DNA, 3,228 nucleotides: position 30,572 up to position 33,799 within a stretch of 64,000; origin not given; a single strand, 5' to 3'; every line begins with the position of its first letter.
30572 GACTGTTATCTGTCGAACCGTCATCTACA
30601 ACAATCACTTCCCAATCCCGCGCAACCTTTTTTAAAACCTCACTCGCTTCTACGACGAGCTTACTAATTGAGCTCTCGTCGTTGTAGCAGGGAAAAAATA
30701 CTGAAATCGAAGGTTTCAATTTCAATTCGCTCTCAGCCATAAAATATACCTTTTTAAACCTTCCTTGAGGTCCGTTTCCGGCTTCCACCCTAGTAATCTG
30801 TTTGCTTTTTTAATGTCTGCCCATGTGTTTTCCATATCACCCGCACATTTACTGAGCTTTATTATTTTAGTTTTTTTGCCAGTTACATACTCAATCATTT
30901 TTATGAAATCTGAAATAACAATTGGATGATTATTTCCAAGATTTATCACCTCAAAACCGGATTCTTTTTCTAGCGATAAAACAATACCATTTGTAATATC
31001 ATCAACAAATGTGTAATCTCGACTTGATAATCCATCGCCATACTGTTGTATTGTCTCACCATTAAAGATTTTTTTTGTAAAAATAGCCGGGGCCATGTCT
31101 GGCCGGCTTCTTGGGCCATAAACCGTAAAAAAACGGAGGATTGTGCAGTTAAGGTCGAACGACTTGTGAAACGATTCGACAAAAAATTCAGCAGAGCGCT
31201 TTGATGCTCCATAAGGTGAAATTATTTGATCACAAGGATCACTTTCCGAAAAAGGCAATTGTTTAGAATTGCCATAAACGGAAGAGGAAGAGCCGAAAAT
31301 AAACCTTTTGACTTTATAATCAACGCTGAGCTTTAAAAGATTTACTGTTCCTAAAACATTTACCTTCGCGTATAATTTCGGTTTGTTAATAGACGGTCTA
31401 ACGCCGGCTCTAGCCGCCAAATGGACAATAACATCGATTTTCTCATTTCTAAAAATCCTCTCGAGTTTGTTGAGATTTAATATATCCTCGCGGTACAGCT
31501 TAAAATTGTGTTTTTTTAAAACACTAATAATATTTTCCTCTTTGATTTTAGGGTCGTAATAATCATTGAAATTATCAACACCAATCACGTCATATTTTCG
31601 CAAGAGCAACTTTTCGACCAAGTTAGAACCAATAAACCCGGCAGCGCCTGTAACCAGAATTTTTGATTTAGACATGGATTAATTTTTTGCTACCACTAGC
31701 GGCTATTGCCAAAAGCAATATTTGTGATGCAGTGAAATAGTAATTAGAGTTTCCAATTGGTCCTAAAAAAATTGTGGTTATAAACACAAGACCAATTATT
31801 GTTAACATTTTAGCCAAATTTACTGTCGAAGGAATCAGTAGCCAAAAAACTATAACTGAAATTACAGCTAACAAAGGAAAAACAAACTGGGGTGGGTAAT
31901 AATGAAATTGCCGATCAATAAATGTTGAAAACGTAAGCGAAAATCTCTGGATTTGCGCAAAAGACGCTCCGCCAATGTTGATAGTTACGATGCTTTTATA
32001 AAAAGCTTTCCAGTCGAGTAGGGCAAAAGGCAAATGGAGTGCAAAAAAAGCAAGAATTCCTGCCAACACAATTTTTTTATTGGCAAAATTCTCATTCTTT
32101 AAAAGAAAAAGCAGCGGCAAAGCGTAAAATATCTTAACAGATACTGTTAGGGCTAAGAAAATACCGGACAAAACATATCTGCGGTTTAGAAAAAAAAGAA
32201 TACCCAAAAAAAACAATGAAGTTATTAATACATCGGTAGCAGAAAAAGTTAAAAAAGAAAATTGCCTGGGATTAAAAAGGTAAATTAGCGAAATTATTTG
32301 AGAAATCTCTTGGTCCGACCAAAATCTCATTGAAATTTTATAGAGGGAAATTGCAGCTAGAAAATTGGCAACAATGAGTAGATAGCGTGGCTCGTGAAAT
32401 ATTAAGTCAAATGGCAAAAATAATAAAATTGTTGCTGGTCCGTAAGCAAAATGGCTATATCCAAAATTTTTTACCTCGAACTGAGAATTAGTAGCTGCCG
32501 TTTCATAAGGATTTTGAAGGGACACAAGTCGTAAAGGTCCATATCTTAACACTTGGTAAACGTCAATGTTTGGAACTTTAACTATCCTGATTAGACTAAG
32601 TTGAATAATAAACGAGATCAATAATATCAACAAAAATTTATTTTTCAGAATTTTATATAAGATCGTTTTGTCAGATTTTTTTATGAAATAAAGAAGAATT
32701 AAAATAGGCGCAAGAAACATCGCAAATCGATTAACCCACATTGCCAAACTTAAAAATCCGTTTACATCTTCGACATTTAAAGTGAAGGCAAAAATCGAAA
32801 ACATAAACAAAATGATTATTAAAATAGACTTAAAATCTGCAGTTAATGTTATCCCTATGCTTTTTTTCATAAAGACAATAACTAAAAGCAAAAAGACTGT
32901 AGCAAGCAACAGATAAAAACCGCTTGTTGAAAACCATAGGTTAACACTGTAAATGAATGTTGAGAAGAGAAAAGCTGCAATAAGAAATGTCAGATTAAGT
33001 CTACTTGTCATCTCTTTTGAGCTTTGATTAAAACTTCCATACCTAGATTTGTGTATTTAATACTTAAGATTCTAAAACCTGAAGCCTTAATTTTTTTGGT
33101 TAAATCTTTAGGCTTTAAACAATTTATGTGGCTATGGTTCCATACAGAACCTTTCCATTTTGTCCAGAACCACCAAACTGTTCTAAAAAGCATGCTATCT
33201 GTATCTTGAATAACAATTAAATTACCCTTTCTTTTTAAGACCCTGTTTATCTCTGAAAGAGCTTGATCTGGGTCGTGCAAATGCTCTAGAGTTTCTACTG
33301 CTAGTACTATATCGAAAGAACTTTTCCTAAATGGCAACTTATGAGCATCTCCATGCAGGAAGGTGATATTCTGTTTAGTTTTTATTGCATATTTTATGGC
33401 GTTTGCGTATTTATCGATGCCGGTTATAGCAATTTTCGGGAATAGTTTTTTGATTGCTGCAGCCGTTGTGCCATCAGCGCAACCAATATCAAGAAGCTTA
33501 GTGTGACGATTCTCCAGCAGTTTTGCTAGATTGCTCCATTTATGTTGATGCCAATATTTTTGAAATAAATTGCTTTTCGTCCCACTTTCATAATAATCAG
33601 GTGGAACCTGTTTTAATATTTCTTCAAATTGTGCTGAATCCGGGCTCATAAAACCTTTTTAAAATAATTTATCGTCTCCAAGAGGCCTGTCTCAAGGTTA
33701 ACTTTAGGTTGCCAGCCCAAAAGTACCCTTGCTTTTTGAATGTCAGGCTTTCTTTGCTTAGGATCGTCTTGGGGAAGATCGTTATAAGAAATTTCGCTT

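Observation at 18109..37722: Three paralogous Arn-like modules (PLP enzyme + SDR + DPM1-like GT2 + GT-C) with ArnA split into separate formyltransferase and decarboxylase genes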

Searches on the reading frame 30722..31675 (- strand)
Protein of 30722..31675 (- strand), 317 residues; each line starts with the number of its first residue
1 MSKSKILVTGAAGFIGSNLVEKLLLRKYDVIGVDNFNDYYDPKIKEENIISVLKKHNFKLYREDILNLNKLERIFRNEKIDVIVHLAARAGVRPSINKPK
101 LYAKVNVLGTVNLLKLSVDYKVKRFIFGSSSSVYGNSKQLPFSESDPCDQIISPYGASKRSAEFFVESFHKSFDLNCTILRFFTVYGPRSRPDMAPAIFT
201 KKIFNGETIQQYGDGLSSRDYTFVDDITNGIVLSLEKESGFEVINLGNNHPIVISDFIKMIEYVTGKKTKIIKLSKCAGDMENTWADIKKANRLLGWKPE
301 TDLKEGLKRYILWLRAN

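Call 4: search_protein_families(library=pfam, proteins=[window:30722-31675:-], max_evalue=0.01)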
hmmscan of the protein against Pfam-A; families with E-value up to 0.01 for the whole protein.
window:30722-31675:- (317 aa): 9 families
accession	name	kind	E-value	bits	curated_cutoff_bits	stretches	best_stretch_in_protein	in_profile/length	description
PF16363.11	GDP_Man_Dehyd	-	3.2e-62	211.3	27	1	7-309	1-331/332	GDP-mannose 4,6 dehydratase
PF01370.27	Epimerase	-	5.8e-58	196.6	20.9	1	6-247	1-240/240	NAD dependent epimerase/dehydratase family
PF01073.25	3Beta_HSD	-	1.5e-22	80.4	22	1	7-235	1-229/280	3-beta hydroxysteroid dehydrogenase/isomerase family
PF02719.21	Polysacc_synt_2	-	3.9e-16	59.5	20.2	1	6-209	1-192/293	Polysaccharide biosynthesis protein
PF04321.23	RmlD_sub_bind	-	4e-16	59.4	27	1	5-190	2-156/287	RmlD substrate binding domain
PF07993.18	NAD_binding_4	-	4.8e-15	55.8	20.1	1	69-191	78-212/258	Male sterility protein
PF13460.12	NAD_binding_10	-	9.6e-07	29.3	27.2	1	10-182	1-143/184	NAD(P)H-binding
PF05368.20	NmrA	-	0.008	16.2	27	0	3-129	2-106/298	NmrA-like family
PF08659.16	KR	-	0.0092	16.3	22.6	0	6-143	3-150/180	KR domain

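Call 6: search_protein_families(library=ncbifam, proteins=[window:30722-31675:-], max_evalue=0.001)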
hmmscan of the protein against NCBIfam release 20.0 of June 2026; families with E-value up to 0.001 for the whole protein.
window:30722-31675:- (317 aa): 36 families (the best 25 are shown)
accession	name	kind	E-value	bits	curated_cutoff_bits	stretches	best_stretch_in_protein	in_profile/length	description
TIGR01179.1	galE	equivalog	1.4e-60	204.8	262.3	1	5-313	1-324/332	UDP-glucose 4-epimerase GalE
TIGR04180.1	EDH_00030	hypoth_equivalog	2e-51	174.8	475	1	6-301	1-296/297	NAD-dependent 4,6-dehydratase LegB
TIGR01181.1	dTDP_gluc_dehyt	equivalog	1.4e-50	172.2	365.1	1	5-317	1-314/321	dTDP-glucose 4,6-dehydratase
NF007956.0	PRK10675.1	subfamily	1.5e-39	136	394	2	5-194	2-189/338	UDP-glucose 4-epimerase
NF011728.1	PRK15181.1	equivalog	4.5e-37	127.9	760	1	4-313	16-336/348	Vi polysaccharide biosynthesis UDP-N-acetylglucosaminuronic acid C-4 epimerase TviC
TIGR02197.1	heptose_epim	equivalog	1.5e-32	113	274.6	1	6-316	1-315/316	ADP-glyceromanno-heptose 6-epimerase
NF007490.0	PRK10084.1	subfamily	9e-29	100.6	649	1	5-317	2-337/361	dTDP-glucose 4,6-dehydratase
NF007582.0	PRK10217.1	equivalog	1e-27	97.2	698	1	5-317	3-334/355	dTDP-glucose 4,6-dehydratase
TIGR02622.1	CDP_4_6_dhtase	equivalog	4.5e-24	85.2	278.45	1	3-173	4-172/352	CDP-glucose 4,6-dehydratase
NF047922.1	GDPFucSynFcl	equivalog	3.5e-21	76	500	1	64-313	38-300/308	GDP-L-fucose synthase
TIGR01472.1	gmd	equivalog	1.9e-19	70.1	415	1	6-249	3-254/342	GDP-mannose 4,6-dehydratase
NF008872.0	PRK11908.1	equivalog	5.7e-17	61.8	294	1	4-311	2-332/349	bifunctional UDP-4-keto-pentose/UDP-xylose synthase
NF042423.1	oxyalk_red_Shew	equivalog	1e-16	60.9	580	1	4-229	9-215/331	2-alkyl-3-oxoalkanoate reductase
TIGR03466.1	HpnA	hypoth_equivalog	1.4e-16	60.4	367.65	1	5-276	2-257/327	hopanoid-associated sugar epimerase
TIGR01746.1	Thioester-redct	subfamily_domain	6.7e-16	58.5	213.35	1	72-270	81-285/371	thioester reductase domain-containing protein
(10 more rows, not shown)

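Call 25: search_solved_structures(query=window:30722-31675:-, max_evalue=1e-25)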
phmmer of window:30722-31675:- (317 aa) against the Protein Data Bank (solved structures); distinct sequences matched with E-value up to 1e-25: 62 (the best 60 are shown).
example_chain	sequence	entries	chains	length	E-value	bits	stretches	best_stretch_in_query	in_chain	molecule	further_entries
5u4q_A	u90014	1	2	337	5.3e-66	226.1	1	4-315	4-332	dTDP-glucose 4,6-dehydratase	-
6zl6_A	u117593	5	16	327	5.9e-60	206.2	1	5-309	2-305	Epimerase domain-containing protein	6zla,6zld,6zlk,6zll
6zlj_A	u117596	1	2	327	2.1e-59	204.4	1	5-309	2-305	Epimerase domain-containing protein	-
4zrm_A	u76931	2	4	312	9e-57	195.8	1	4-315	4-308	UDP-glucose 4-epimerase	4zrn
6kv9_A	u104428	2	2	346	4.1e-47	164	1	4-315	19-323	MoeE5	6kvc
7ys8_A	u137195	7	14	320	1.4e-43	152.5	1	6-315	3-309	UDP-glucose 4-epimerase | UDP-glucose 4-epimerase along with EC 5.1.3.2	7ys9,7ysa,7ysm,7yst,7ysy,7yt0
6dnt_A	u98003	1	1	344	3.6e-40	141.2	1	4-314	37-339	NAD-dependent epimerase/dehydratase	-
10ke_A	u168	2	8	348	5.2e-39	137.5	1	4-314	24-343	Capsular polysaccharide biosynthesis protein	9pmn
8wow_A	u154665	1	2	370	2.1e-38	135.4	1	3-188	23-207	UDP-glucose 4-epimerase 2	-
8wov_B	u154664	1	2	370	2.1e-38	135.4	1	3-188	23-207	UDP-glucose 4-epimerase 2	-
8wop_A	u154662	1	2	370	2.8e-38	135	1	3-188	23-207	UDP-glucose 4-epimerase 2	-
6pmh_A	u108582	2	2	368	4e-38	134.5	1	6-316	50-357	UDP-glucose 4-epimerase related protein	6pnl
6k0i_A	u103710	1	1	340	1.8e-37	132.4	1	5-311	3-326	UDP-glucose 4-epimerase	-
6k0g_A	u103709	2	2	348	2e-37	132.2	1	5-311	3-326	UDP-glucose 4-epimerase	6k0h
6bi4_A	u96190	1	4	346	4.9e-37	131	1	5-316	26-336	dTDP-glucose 4,6-dehydratase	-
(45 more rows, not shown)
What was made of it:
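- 30722..31675 (-): UDP-GlcA 4-epimerase-like SDR; synteny places it with cassette C. PDB hits: 5u4q 226 bits, BcUGAepi 6zl6 206 bits, MoeE5 164 bits (call 25).
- Checked: | 30722-31675 | - | SDR like UDP-GlcA 4-epimerases (call 25) |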

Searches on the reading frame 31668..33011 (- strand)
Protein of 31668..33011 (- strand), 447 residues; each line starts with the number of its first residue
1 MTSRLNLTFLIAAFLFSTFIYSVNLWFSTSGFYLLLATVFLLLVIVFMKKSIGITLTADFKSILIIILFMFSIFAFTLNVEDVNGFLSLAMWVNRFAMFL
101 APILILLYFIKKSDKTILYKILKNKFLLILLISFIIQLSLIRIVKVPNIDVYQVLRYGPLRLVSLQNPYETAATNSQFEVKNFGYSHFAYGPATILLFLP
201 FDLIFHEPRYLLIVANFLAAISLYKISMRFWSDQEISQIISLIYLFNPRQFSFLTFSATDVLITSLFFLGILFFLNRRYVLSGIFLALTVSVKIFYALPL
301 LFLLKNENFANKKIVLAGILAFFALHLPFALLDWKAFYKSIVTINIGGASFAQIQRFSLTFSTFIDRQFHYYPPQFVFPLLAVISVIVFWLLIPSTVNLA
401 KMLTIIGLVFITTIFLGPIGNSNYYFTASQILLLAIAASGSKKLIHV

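Call 4: search_protein_families(library=pfam, proteins=[window:31668-33011:-], max_evalue=0.01)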
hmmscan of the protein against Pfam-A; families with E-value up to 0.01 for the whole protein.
window:31668-33011:- (447 aa): 1 family
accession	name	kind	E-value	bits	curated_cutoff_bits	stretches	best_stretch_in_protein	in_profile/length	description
PF09594.16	GT87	-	5.7e-08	33.2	25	1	188-408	1-229/237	Glycosyltransferase family 87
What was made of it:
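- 31668..33011 (-): GT87-like GT-C membrane glycosyltransferase. PF09594 scores 33.2 against a cut-off of 25 (call 4).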

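Call 6: search_protein_families(library=ncbifam, proteins=[window:31668-33011:-], max_evalue=0.001)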
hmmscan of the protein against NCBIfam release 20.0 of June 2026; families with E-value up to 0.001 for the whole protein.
window:31668-33011:- (447 aa): 1 family
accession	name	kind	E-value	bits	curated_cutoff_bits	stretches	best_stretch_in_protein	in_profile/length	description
NF046093.1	AZOBR_p60025_fam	subfamily_domain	0.00027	20.2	150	1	210-317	114-225/232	AZOBR_p60025 family cell surface glycopolymer formation protein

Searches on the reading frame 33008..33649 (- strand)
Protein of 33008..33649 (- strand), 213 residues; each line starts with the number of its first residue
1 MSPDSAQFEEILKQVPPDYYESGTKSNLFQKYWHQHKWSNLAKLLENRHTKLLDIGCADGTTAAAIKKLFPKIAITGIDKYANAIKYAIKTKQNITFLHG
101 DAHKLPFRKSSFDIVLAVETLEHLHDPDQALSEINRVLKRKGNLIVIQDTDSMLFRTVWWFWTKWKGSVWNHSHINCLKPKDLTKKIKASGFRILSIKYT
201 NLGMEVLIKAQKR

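Call 4: search_protein_families(library=pfam, proteins=[window:33008-33649:-], max_evalue=0.01)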
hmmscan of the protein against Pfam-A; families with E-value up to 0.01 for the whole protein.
window:33008-33649:- (213 aa): 16 families
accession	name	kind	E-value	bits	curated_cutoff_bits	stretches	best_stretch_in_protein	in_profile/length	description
PF08241.18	Methyltransf_11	-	1.4e-23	83.7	21.2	1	53-146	1-95/95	Methyltransferase domain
PF13847.12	Methyltransf_31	-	6.4e-21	75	27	1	48-147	3-110/145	Methyltransferase domain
PF13489.12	Methyltransf_23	-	1.7e-20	73.8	27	1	40-196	12-163/164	Methyltransferase domain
PF13649.12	Methyltransf_25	-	6.5e-20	72.1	27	1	53-142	2-97/97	Methyltransferase domain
PF08242.18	Methyltransf_12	-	3.5e-16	60.2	30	1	53-144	1-98/98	Methyltransferase domain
PF01209.24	Ubie_methyltran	-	2.6e-11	43.8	20.1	1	33-150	35-155/233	ubiE/COQ5 methyltransferase family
PF07021.18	MetW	-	1.3e-07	31.9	21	1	49-140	14-104/193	Methionine biosynthesis protein MetW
PF05175.20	MTS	-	4.6e-06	26.8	23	1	41-101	23-89/170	Methyltransferase small domain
PF02390.23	Methyltransf_4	-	1.4e-05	25.1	24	1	51-104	4-62/173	Putative methyltransferase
PF00891.24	Methyltransf_2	-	2.2e-05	24.4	22.3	1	48-148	62-166/210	O-methyltransferase domain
PF03141.22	Methyltransf_29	-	0.00011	21.4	23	1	45-146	114-217/506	Putative S-adenosyl-L-methionine-dependent methyltransferase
PF05219.18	DREV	-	0.00041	20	26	1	46-146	92-186/265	DREV methyltransferase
PF08003.17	Methyltransf_9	-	0.0005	19.6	23.8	1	34-146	100-217/315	Protein of unknown function (DUF1698)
PF20922.3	Anamorsin_N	-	0.00081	19.6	27.1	1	104-150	44-91/163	Anamorsin, N-terminal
PF05401.17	NodS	-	0.0013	19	24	1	35-146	28-144/201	Nodulation protein S (NodS)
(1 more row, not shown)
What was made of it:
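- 33008..33649 (-): Cassette C: SAM methyltransferase (N- or O-methylation of the sugar, inferred). Methyltransf_11, 83.7 bits (call 4).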

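Call 6: search_protein_families(library=ncbifam, proteins=[window:33008-33649:-], max_evalue=0.001)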
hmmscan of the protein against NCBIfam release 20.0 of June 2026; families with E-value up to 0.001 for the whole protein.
window:33008-33649:- (213 aa): 40 families (the best 25 are shown)
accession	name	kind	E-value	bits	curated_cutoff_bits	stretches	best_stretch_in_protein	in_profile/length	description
NF045667.1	MTase_DVU1556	equivalog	1.3e-19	70.5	155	1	47-195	21-163/213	DVU_1556 family methyltransferase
TIGR02072.1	BioC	equivalog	4.1e-19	69.3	184.95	1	39-145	21-131/244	malonyl-ACP O-methyltransferase BioC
TIGR01934.1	MenG_MenH_UbiE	subfamily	9.4e-19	67.6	158.35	1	30-150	24-145/223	ubiquinone/menaquinone biosynthesis methyltransferase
NF001244.0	PRK00216.1-5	equivalog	1.2e-16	60.7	216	1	29-148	32-155/236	bifunctional demethylmenaquinone methyltransferase/2-methoxy-6-polyprenyl-1,4-benzoquinol methylase UbiE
TIGR04345.1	ovoA_Cterm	equivalog_domain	2.1e-16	60.2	170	2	90-150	113-173/242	putative 4-mercaptohistidine N1-methyltransferase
NF045825.1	FAmtase_mtf2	equivalog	2.9e-14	52.9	400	1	48-146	58-158/248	fatty-acid O-methyltransferase Mtf2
NF008300.0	PRK11088.1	equivalog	8.6e-14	51.7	303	1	38-156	75-189/272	23S rRNA (guanine(745)-N(1))-methyltransferase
NF004452.0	PRK05785.1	equivalog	1.1e-13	51.2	207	1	9-165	12-164/228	hypothetical protein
TIGR01983.1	UbiG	equivalog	1.4e-13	50.7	102.95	1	48-147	49-154/228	bifunctional 2-polyprenyl-6-hydroxyphenol methylase/3-demethylubiquinol 3-O-methyltransferase UbiG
NF045823.1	PthPhpthDimycoMt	equivalog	3.9e-13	49.2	300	1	50-145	68-165/256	phthiotriol/phenolphthiotriol dimycocerosates methyltransferase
NF043040.1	corrin_prot_MT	hypoth_equivalog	4.7e-12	45.8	180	1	39-212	32-216/216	corrinoid protein-associated methyltransferase CpaM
NF001243.0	PRK00216.1-4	equivalog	1.4e-11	44.2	235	1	38-164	35-171/237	demethylmenaquinone methyltransferase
NF047649.1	MTase_UXPK_star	exception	1.6e-10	40.5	460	1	51-147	80-182/283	methyltransferase/UXPK-star double selenoprotein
TIGR02752.1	MenG_heptapren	equivalog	2e-10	40.6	419.85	1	34-164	29-169/231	demethylmenaquinone methyltransferase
NF041537.1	ArsM_AhpD_UU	exception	2.9e-10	39.4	510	1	50-155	78-186/345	arsenite methyltransferase/AhpD domain selenoprotein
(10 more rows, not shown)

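Call 29: search_solved_structures(query=window:33008-33649:-, max_evalue=0.000001)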
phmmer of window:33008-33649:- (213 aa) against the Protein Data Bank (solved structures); distinct sequences matched with E-value up to 0.000001: 16.
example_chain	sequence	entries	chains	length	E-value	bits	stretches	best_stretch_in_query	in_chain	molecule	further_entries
3mgg_A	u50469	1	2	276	1.2e-11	47.5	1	50-150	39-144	Methyltransferase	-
3cc8_A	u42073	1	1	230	2e-11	46.8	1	34-196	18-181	Putative methyltransferase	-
3bus_A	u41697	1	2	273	8.6e-11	44.7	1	44-149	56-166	Methyltransferase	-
3l8d_A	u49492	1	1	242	5.2e-10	42.1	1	32-144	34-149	Methyltransferase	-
8zc8_A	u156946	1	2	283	6e-10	42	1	49-146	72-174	MitM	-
21zq_A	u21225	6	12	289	6.3e-10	41.9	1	49-146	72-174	MitM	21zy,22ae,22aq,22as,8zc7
5gm1_A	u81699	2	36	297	7.9e-10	41.6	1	50-149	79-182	O-methylransferase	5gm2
6uv6_A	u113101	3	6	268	1.3e-09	40.8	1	42-147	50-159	D-glucose O-methyltransferase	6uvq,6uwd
6uak_A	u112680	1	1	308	1.9e-09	40.3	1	49-144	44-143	SAM dependent methyltransferase LahSB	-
1xxl_A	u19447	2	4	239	2.4e-09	40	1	32-148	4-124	YcgJ protein | ycgJ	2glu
1p91_A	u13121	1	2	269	3.4e-09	39.5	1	40-118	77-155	Ribosomal RNA large subunit methyltransferase A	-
1vlm_A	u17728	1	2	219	4e-09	39.3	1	73-172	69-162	SAM-dependent methyltransferase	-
1ve3_A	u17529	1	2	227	6e-09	38.7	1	44-147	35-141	hypothetical protein PH0226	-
1vl5_A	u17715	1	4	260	1e-08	37.9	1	37-195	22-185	unknown conserved protein BH2331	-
4pne_A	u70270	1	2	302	5.2e-08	35.6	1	49-196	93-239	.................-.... protein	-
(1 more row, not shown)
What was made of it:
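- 33008..33649 (-): PDB matches are generic (call 29).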
